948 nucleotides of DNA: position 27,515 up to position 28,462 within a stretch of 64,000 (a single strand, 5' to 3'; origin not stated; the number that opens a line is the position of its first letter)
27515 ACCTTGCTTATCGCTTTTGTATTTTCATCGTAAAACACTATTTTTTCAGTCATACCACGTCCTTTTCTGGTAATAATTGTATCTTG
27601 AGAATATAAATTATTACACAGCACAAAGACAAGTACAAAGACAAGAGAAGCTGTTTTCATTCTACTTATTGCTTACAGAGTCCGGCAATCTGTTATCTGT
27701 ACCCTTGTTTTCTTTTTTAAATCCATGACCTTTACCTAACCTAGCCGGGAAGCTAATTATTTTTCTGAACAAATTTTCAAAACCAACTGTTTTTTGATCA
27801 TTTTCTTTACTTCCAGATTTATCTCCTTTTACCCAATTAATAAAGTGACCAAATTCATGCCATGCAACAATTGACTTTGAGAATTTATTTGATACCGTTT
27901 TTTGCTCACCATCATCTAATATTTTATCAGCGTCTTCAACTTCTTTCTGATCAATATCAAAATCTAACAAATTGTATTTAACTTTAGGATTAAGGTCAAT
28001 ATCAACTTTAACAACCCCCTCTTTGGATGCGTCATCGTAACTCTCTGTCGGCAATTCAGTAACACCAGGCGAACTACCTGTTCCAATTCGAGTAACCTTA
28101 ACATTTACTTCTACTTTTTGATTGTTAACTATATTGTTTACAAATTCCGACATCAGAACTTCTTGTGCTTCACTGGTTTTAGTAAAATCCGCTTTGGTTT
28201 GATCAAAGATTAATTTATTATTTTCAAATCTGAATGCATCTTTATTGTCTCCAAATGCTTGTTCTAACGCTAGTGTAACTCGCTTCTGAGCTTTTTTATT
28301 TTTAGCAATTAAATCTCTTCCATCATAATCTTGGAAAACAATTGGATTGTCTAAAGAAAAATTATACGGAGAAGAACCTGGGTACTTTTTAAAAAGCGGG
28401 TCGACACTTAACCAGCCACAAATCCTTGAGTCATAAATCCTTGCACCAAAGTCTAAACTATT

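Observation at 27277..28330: RHS C-terminal toxin domain with an HExxH zinc-metallopeptidase motif plus an adjacent secreted immunity-like gene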

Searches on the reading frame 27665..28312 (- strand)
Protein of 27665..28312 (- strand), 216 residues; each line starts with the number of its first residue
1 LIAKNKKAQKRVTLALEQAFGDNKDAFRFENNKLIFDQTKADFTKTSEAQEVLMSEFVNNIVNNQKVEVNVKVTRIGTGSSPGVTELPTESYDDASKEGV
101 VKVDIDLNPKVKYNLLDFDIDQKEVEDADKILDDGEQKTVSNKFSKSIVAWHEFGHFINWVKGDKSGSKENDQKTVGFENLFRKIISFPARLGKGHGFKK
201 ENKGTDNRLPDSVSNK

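Call 6: search_protein_families(library=pfam, proteins=[window:27665-28312:-], max_evalue=1)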
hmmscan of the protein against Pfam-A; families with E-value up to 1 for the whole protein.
seq(216 aa): 0 families

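Call 7: search_protein_families(library=ncbifam, proteins=[window:27665-28312:-], max_evalue=1)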
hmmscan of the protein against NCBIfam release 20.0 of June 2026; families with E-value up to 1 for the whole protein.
seq(216 aa): 0 families

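Call 8: find_homologous_proteins(query=window:27665-28312:-, max_evalue=0.01)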
Query seq(216 aa): 90 candidates shared short words with the query, none scored E <= 0.01.
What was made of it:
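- Tried and rejected: The search of 5.8 billion proteins with the domain found 0 hits (call 8).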

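Call 9: search_solved_structures(query=window:27665-28312:-, max_evalue=10)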
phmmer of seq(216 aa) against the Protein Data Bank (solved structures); distinct sequences matched with E-value up to 10: 2.
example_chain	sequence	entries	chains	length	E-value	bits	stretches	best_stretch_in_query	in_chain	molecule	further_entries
7zgi_A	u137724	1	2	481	0.94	12.2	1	65-108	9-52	Peptidylprolyl isomerase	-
9cb9_A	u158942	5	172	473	1.6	11.4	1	19-69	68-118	Structural protein | Tail sheath protein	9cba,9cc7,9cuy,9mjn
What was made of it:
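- There are no direct database hits for either sequence (calls 6-9).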

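Call 20: search_protein_representatives(protein=window:27665-28312:-)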
Query: 216 residues. Proteins with E-value up to 0.001 (for the whole library): 24; up to 1e-10: 8; up to 1e-30: 1. The best 24 are listed.
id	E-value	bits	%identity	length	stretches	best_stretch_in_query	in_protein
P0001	3.6e-85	300.9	67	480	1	1-213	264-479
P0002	2.5e-14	69.6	39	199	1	31-197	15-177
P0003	1.1e-12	64.2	33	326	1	3-206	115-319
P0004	2.2e-12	63.2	35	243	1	2-205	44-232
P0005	2.2e-12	63.2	35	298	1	3-199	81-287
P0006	7.6e-12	61.5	34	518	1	2-204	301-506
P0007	1.7e-11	60.3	37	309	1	2-205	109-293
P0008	2.0e-11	60.1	50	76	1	139-208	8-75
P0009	3.7e-10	56.0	30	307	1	6-210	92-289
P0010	1.1e-09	54.4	31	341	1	3-206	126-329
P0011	2.0e-08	50.3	30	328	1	2-199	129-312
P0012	2.9e-08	49.8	44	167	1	131-205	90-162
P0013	5.2e-08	49.0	29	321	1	5-200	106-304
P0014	1.8e-07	47.2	31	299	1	3-198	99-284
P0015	1.1e-06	44.7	33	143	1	105-200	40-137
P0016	1.1e-06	44.7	30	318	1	5-187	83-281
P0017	1.8e-06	44.0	39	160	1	137-205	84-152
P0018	3.4e-06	43.0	31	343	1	2-199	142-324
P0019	6.2e-06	42.2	37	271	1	6-198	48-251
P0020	1.6e-05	40.9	28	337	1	3-201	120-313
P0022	2.2e-04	37.1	36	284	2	145-199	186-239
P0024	5.3e-04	35.9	28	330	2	134-213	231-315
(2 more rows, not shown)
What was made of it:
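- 27665..28312 (-): C-terminal toxin domain (216 aa, LIAKNKK...SVSNK): zincin fold, a divergent NleD/M91 (Tox-HopH1)-like domain. Family of 24 homologues (call 20).
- The exhaustive HMMER search gives 24 homologues, 8 of them at E<=1e-10 (call 20).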

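Call 24: predict_structure(protein=window:27665-28312:-)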
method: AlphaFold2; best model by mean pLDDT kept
length: 216 residues; sequences in the alignment: 1
mean_pLDDT: 37.9   pTM: 0.28
mean pLDDT of the five models: 37.9, 35.8, 33.9, 33.9, 31.5
residues with pLDDT >= 90: 0; 70-90: 2; 50-70: 34; < 50: 180
segments of 3 or more residues with pLDDT < 50: 1-5, 45-216
pLDDT, mean of each block of 10 residues (from residue 1): 47 56 66 55 50 42 31 29 31 32 27 26 35 34 32 34 36 33 31 33 37 36
secondary structure, 60 per line:
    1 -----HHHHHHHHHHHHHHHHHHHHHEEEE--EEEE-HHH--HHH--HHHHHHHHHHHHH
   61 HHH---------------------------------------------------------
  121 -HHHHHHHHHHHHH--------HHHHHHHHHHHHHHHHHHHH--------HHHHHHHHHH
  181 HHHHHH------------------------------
elements in order: H6-26 E27-30 E33-36 H48-63 H122-134 H143-162 H171-186
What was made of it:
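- Tried and rejected: Single-sequence AlphaFold. pLDDT was 38, so the model was unusable (call 24).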

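Call 28: find_homologous_proteins(query=A1, max_evalue=0.001)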
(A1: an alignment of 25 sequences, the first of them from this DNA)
Query A1 (25 sequences) (216 aa, profile of the alignment): 4 proteins with E <= 0.001 among 1914 candidates.
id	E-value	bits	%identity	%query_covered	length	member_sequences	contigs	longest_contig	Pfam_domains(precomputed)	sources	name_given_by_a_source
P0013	3.5e-54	202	27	90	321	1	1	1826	-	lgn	-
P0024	1.7e-35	141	22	99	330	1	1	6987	-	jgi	jgi:RHS repeat-associated protein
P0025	7.1e-17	80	22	91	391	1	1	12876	-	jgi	-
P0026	5.4e-10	58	29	32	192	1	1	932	-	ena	-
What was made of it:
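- Tried and rejected: With the family profile it found only 4 proteins (call 28).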

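Call 29: search_solved_structures(query=A1, max_evalue=10, show_alignments=3)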
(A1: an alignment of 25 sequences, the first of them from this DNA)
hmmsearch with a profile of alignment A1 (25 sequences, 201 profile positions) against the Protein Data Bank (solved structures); distinct sequences matched with E-value up to 10: 0.
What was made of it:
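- Closest known: Botulinum-type light chains. Different: No sequence-level match was found (calls 9, 29).
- Tried and rejected: Neither the single sequence nor the profile matched anything (calls 9, 29).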

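Call 33: find_encoding_contigs(protein=P0025, flank=6000, max_places=3)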
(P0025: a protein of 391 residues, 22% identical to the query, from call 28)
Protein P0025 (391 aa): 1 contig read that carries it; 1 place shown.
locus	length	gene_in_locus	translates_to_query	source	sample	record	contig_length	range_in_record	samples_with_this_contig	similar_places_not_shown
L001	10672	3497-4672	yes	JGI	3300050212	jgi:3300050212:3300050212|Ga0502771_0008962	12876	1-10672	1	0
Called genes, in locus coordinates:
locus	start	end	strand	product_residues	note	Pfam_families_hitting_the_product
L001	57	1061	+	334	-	-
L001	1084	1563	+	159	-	-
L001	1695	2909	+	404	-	-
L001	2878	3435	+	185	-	-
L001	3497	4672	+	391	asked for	-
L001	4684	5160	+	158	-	-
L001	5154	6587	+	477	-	PF15638:Tox-MPTase2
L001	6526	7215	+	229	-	-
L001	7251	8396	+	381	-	-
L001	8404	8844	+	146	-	-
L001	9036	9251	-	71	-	-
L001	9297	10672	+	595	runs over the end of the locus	-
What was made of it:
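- Closest known: Tox-MPTase1-5. Same: A Tox-MPTase2 cassette lies in the same orphan array as family member P0025 (call 33).
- Another relative lies in a five-cassette array that includes Tox-MPTase2 (call 33).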

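Call 34: find_encoding_contigs(protein=P0024, flank=6000, max_places=3)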
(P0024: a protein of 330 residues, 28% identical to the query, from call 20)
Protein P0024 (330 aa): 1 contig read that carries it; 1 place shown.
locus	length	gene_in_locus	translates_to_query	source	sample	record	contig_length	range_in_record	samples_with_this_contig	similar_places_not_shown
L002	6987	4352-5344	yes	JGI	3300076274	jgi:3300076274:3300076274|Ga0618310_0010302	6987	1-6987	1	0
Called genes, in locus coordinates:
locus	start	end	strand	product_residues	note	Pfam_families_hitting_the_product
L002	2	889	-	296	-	?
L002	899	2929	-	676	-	PF12902:Ferritin-like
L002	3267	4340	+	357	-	-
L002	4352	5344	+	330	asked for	-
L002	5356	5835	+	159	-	-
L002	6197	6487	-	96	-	-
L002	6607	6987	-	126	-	?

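Call 37: predict_structure(alignment_id=A1)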
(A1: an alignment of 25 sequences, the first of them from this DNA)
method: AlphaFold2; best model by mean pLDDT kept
length: 216 residues; sequences in the alignment: 25
mean_pLDDT: 82.1   pTM: 0.84
mean pLDDT of the five models: 82.1, 79.4, 78.7, 78.7, 78.5
residues with pLDDT >= 90: 108; 70-90: 50; 50-70: 51; < 50: 7
segments of 3 or more residues with pLDDT < 50: 138-140
pLDDT, mean of each block of 10 residues (from residue 1): 90 94 96 97 94 95 88 66 75 55 65 66 71 54 82 93 92 95 91 90 90 57
secondary structure, 60 per line:
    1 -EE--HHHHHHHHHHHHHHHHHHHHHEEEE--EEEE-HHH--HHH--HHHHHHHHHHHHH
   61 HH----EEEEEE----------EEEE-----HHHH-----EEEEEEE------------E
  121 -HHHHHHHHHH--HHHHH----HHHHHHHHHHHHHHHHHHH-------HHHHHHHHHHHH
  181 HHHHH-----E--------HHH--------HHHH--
elements in order: H6-26 E27-30 E33-36 H48-62 E67-72 E83-86 H92-95 E101-107 H122-131 H134-138 H143-161 H169-185 H211-214
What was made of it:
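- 27665..28312 (-): AlphaFold pLDDT 82, pTM 0.84 (call 37).
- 27773..27784 (-): GFEN motif: G177 is invariant, and E179 and N180 are at least 90% conserved. E179 is the predicted third zinc ligand (gluzincin type). It corresponds to the '[DE]N' of the Tox-HopH1 signature and to SEN in NleD. The motif lies in predicted helix 169-185 (call 37).
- On Zincin fold, gluzincin type: The model's secondary-structure order fits (call 37).
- HExxH lies in helix 143-161 and GFEN in the next helix, 169-185 (call 37). The domain folds confidently (call 37).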

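Call 41: find_encoding_contigs(protein=P0013, flank=6000, max_places=3)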
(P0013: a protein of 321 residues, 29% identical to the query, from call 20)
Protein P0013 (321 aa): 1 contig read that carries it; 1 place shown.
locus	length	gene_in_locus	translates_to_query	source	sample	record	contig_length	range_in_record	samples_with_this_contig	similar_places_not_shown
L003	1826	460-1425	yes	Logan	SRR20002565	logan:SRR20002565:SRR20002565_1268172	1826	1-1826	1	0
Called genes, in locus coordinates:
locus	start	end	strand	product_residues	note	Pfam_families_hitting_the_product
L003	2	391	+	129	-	?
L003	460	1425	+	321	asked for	-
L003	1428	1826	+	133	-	?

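Call 46: find_related_loci(query=A2, collection=genome_contigs, flank=6000)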
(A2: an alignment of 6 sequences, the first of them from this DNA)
Query A2 (216 aa) in genome_contigs; peptide patterns used: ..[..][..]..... (x = any residue, [..] = any of these).
3 stretches matched a pattern; 3 encode a relative of the query (tblastn E <= 1e-3); 3 distinct loci.
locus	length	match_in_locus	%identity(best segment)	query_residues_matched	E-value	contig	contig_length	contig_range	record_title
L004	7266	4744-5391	66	1-213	1e-93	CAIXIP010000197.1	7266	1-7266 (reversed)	MAG: uncultured Bacteroidetes bacterium isolate KT5_bin-767 genome assembly, contig: bin-767:197/358, whole genome shotg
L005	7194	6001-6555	29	1-197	1e-17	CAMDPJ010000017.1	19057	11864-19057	MAG: Chryseobacterium gleum isolate TH-11nov19-287 genome assembly, contig: TH-11nov19-C7180, whole genome shotgun seque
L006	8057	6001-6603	31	1-197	3e-15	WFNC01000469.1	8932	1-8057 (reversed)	MAG: Flavobacteriales bacterium isolate S010_51 k151_36173, whole genome shotgun sequence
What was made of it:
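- Tried and rejected: A closer sub-alignment worked and gave 3 genome loci (call 46).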

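Call 51: fold_search(model_id=the predicted structure, library=pdb)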
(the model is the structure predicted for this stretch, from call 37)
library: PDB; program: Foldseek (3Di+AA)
matches with E <= 10: 36; with E <= 0.001: 0
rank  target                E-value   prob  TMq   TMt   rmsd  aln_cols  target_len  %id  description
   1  3o0y_B                7.9e-01  0.10  0.28  0.12  14.1       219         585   11  The crystal structure of the putative lipoprotein from Colwellia psychrerythraea (released 2010-09-22)
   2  1x3l                  1.3e+00  0.01  0.13  0.08  17.9       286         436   14  Crystal structure of the PH0495 protein from pyrococccus horikoshii OT3 (released 2006-05-16)
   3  6enb_A                2.2e+00  0.09  0.28  0.12   8.9       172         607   13  LTA4 hydrolase (E297Q) mutant in complex with Pro-Gly-Pro peptide (released 2017-12-13)
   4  8swp_A                2.4e+00  0.01  0.09  0.08  15.9       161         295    9  Structure of K. lactis PNP bound to hypoxanthine (released 2023-10-18)
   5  3fui                  3.4e+00  0.08  0.28  0.12   9.9       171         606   13  Leukotriene A4 hydrolase in complex with N-benzyl-4-[(2R)-pyrrolidin-2-ylmethoxy]aniline (released 2009-07-28)
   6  8swq_A                3.4e+00  0.01  0.10  0.08  16.8       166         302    8  Structure of K. lactis PNP bound to transition state analog DADMe-IMMUCILLIN H and sulfate (released 2023-10-18)
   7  5ifk_A                3.8e+00  0.01  0.12  0.10  14.8       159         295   11  Purine nucleoside phosphorylase (released 2017-03-01)
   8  5ifk_B                3.8e+00  0.01  0.09  0.08  16.2       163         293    8  Purine nucleoside phosphorylase (released 2017-03-01)
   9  4iyn_B                4.0e+00  0.06  0.23  0.10  10.9       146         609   11  Structure of mitochondrial Hsp90 (TRAP1) with ADP-ALF4- (released 2014-01-22)
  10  9wuf                  4.2e+00  0.06  0.25  0.06   9.7       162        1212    8  Cryo-EM structure of Upx (released 2026-02-11)
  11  8sws_E                4.2e+00  0.01  0.09  0.07  16.9       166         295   10  Structure of K. lactis PNP S42E-H98R variant bound to transition state analog DADMe-IMMUCILLIN G and sulfate (released 2023-10-18)
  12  1gw6                  4.5e+00  0.06  0.29  0.12   9.9       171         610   13  STRUCTURE OF LEUKOTRIENE A4 HYDROLASE D375N MUTANT (released 2003-03-06)
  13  4ktw_A                4.5e+00  0.01  0.13  0.15  17.2       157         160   11  Lactococcus phage 67 RuvC - apo form (released 2013-08-14)
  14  8dm7_D                4.5e+00  0.01  0.16  0.08  17.7       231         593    9  Cryo-EM structure of SARS-CoV-2 Omicron BA.2 spike protein in complex with mouse ACE2 (released 2023-02-08)
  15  8swq_B                4.5e+00  0.01  0.10  0.09  17.1       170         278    9  Structure of K. lactis PNP bound to transition state analog DADMe-IMMUCILLIN H and sulfate (released 2023-10-18)
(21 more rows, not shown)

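Call 57: search_protein_families(library=pfam, alignment_id=A1, max_evalue=10)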
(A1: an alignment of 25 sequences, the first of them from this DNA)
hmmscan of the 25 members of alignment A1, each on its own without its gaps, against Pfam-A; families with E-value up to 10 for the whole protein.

A. member 1, seq(216 aa): 0 families

B. families by the number of members that match (of 25 scanned): 17 families
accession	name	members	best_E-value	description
PF14891.12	Peptidase_M91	2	8.5e-06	Effector protein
PF25718.1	Mycobacteriophage_73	1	0.0054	Mycobacteriophage L5 gene 73 protein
PF03494.18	Beta-APP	1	0.059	Beta-amyloid peptide (beta-APP)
PF13582.12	Reprolysin_3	1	0.061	Metallo-peptidase family M12B Reprolysin-like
PF17440.7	Thiol_cytolys_C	1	0.064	Thiol-activated cytolysin beta sandwich domain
PF13879.11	Hmw_CFAP97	1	0.072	Hemingway/CFA97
PF18692.7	DUF5640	1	0.081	Family of unknown function (DUF5640)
PF16820.11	PKD_3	1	0.083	PKD-like domain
PF02368.24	Big_2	1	0.092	Bacterial Ig-like domain (group 2)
PF02958.26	EcKL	1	0.1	Ecdysteroid kinase-like family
PF21158.3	flgK_1st_1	1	0.12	Flagellar hook-associated protein 1, D2-like domain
PF20753.2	DUF6558_C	1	0.12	Phage tail C-terminal domain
PF07449.17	HyaE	1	0.13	Hydrogenase-1 expression protein HyaE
PF00413.30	Peptidase_M10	1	0.15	Matrixin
PF04384.18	Fe-S_assembly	1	0.21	Iron-sulphur cluster assembly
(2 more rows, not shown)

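Call 59: search_protein_families(library=pfam, proteins=[P0002, P0007, P0009, P0014, P0015, P0019, P0020, P0022, P0024, P0025], max_evalue=0.1)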
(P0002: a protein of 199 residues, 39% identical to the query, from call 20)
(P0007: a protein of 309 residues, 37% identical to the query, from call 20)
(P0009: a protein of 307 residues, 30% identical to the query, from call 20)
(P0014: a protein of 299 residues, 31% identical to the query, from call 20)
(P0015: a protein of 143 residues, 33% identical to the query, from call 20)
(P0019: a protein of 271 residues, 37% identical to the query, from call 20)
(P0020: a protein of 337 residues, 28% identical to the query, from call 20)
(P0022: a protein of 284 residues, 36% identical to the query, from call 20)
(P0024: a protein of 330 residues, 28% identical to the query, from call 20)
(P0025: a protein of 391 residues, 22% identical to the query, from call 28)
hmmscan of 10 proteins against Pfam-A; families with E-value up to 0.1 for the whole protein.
P0002 (199 aa): 0 families

P0007 (309 aa): 0 families

P0009 (307 aa): 0 families

P0014 (299 aa): 0 families

P0015 (143 aa): 0 families

P0019 (271 aa): 0 families

P0020 (337 aa): 0 families

P0022 (284 aa): 0 families

P0024 (330 aa): 0 families

P0025 (391 aa): 0 families

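Call 61: search_protein_families(library=pfam, proteins=[P0003, P0005, P0010, P0016, P0017, P0008, P0004, P0006, P0011, P0018], max_evalue=0.1)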
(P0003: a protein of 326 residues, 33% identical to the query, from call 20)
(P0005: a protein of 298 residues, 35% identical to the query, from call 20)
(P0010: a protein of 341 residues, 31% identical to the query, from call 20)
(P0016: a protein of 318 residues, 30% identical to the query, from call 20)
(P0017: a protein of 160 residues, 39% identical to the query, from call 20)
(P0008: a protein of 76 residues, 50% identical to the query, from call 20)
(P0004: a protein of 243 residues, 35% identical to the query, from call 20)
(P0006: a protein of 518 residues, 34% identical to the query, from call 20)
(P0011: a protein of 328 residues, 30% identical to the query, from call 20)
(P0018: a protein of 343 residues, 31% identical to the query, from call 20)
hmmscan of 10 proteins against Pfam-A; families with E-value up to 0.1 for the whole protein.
P0003 (326 aa): 0 families

P0005 (298 aa): 0 families

P0010 (341 aa): 1 family
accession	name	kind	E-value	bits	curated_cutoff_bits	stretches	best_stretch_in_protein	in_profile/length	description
PF13426.13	PAS_9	-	0.015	16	27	1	112-156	2-43/103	PAS domain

P0016 (318 aa): 0 families

P0017 (160 aa): 0 families

P0008 (76 aa): 1 family
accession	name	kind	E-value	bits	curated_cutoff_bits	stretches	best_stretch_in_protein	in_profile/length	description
PF03494.18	Beta-APP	-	0.059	13.8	25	1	39-65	1-27/39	Beta-amyloid peptide (beta-APP)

P0004 (243 aa): 1 family
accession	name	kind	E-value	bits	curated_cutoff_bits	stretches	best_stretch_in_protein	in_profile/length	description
PF14891.12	Peptidase_M91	-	1.6e-05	25.8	25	1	90-234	28-148/176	Effector protein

P0006 (518 aa): 0 families

P0011 (328 aa): 1 family
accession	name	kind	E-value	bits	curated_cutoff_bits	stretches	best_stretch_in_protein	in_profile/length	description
PF12384.13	Peptidase_A2B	-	0.038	14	21.2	1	31-92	40-102/177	Ty3 transposon peptidase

P0018 (343 aa): 0 families
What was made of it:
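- On Peptidase_M91 / Tox-HopH1 (NleD-like): Family member P0004 does pass, at 25.8 against 25 bits (call 61), and 2 of 25 members hit (call 57).
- Relative P0004 (phmmer E 2e-12 to the window domain) passes Pfam Peptidase_M91 at 25.8 bits against a cut-off of 25 (call 61).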

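Call 75: find_related_loci(query=A2, collection=metagenome_contigs, flank=3000)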
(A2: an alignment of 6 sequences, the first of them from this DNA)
Query A2 (216 aa) in metagenome_contigs; peptide patterns used: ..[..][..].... (x = any residue, [..] = any of these).
148 stretches matched a pattern, but none encodes a relative of the query by tblastn (E <= 1e-3).

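Call 76: search_protein_families(library=pfam, proteins=[L005:6624-7139:+, L006:6667-7182:+, L001:4684-5160:+, L002:5356-5835:+], max_evalue=0.1)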
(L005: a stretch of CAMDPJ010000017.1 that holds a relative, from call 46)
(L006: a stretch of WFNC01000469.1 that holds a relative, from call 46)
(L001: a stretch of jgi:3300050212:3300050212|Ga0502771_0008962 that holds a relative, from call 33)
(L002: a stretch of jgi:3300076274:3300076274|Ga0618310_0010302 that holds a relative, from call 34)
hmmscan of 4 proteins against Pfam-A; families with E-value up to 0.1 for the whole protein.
L005:6624-7139:+ (171 aa): 1 family
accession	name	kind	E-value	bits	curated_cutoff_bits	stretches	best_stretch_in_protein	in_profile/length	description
PF14504.11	CAP_assoc_N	-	0.0017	18.6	29.3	1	73-140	14-80/140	CAP-associated N-terminal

L006:6667-7182:+ (171 aa): 0 families

L001:4684-5160:+ (158 aa): 1 family
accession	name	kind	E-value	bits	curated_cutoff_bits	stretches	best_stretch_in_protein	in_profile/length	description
PF24345.1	PH_24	-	0.096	12.8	27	0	102-140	103-140/144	EVH1 domain-like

L002:5356-5835:+ (159 aa): 1 family
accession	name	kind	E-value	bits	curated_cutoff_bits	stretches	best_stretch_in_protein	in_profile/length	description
PF18931.5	DUF5680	-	0.092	13.6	25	0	31-88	36-90/104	Domain of unknown function (DUF5680)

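Call 84: fold_search(model_id=the predicted structure, library=viral)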
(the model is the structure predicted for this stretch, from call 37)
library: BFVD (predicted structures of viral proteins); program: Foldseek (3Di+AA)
matches with E <= 10: 70; with E <= 0.001: 0
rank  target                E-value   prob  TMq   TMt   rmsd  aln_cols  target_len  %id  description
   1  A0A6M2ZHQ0            9.8e-02  0.91  0.32  0.58   7.5       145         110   12  Transcriptional regulator of DNA damage repair [Synechococcus phage S-SCSM1]
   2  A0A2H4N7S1            1.7e-01  0.60  0.33  0.48   9.1       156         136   13  (no name in the UniProt tables at hand)
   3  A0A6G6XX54            2.1e-01  0.28  0.27  0.34  10.7       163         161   16  (no name in the UniProt tables at hand)
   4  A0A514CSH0            4.9e-01  0.44  0.24  0.16   6.2       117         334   10  Uncharacterized protein [Achromobacter phage Motura]
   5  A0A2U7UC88            5.9e-01  0.18  0.20  0.15   7.2       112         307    9  Uncharacterized protein [Pandoravirus neocaledonia]
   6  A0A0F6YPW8            6.2e-01  0.57  0.26  0.40   5.4       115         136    9  Uncharacterized protein [Sinorhizobium phage phiN3]
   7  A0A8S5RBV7            6.2e-01  0.16  0.27  0.24   8.5       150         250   15  Peptidase [virus sp. ctmTa7]
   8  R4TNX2                7.0e-01  0.21  0.31  0.31  11.0       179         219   10  SprT-like domain-containing protein [Haloarcula californiae tailed virus 1]
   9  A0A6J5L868            7.0e-01  0.10  0.18  0.19   9.2       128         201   12  Uncharacterized protein [uncultured Caudovirales phage]
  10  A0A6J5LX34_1          9.3e-01  0.16  0.27  0.07  10.4       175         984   10  Uncharacterized protein [uncultured Caudovirales phage]
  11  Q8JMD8                1.2e+00  0.18  0.28  0.43   7.2       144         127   13  XE-like protein [Mamestra configurata nucleopolyhedrovirus B]
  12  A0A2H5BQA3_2          1.5e+00  0.14  0.23  0.06   7.8       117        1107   14  MJ0042 family finger-like protein [Vibrio phage Vp_R1]
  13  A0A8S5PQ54            1.6e+00  0.09  0.23  0.14   6.4       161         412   10  Peptidase [Myoviridae sp. ctwwN25]
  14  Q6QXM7                1.6e+00  0.03  0.21  0.18  16.5       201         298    8  ORF87 [Agrotis segetum granulosis virus]
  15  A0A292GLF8            1.7e+00  0.10  0.31  0.37   7.2       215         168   14  (no name in the UniProt tables at hand)
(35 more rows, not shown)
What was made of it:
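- Foldseek against PDB and BFVD gave nothing significant (calls 51, 84).
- Tried and rejected: Nothing was significant against PDB or BFVD (calls 51, 84).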
